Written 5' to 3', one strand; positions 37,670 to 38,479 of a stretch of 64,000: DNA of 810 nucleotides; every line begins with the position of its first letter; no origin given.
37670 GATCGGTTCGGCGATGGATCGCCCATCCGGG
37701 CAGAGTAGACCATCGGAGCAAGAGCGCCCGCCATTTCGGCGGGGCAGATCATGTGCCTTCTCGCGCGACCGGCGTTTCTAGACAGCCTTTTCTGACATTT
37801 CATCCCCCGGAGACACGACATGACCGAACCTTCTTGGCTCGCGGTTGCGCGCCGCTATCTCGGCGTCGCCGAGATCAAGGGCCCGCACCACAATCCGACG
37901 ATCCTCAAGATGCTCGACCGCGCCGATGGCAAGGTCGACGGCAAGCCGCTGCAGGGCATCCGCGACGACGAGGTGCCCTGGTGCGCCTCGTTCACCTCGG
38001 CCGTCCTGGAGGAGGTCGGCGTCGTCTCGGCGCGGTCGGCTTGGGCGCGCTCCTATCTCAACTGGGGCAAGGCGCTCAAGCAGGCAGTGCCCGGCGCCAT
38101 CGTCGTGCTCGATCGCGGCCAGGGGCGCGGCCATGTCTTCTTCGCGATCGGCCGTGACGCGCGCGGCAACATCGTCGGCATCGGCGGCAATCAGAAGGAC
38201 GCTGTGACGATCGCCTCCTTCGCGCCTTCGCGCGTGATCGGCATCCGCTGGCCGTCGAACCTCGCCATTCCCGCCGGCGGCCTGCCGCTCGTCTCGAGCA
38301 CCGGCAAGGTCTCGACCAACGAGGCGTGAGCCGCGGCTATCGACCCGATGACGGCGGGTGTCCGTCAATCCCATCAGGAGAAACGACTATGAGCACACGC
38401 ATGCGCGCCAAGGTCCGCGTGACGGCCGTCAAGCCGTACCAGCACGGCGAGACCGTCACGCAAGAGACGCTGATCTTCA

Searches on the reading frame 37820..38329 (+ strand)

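Call 3: search_protein_families(library=pfam, proteins=[window:37820-38329:+], max_evalue=0.01)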
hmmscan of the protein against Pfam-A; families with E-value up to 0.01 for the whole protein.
window:37820-38329:+ (169 aa): 1 family
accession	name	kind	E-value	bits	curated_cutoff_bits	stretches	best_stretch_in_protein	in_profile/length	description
PF05257.22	CHAP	-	6e-06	27.1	26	1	49-124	3-81/81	CHAP domain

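Call 4: search_protein_families(library=phrogs, proteins=[window:37820-38329:+], max_evalue=0.01)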
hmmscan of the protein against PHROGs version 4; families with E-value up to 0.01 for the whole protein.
window:37820-38329:+ (169 aa): 1 family
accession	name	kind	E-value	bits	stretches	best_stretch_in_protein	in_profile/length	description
phrog_1259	-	tail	1e-32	113.9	1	2-168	987-1153/1179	baseplate hub subunit and tail lysozyme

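Call 112: search_protein_families(library=ncbifam, proteins=[window:37820-38329:+], max_evalue=0.01)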
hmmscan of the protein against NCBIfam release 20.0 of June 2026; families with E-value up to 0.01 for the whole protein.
window:37820-38329:+ (169 aa): 1 family
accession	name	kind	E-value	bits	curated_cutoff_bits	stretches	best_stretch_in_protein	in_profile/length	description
TIGR02594.1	TIGR02594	subfamily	1.3e-36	125.8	70.55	1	5-144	1-132/132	TIGR02594 family protein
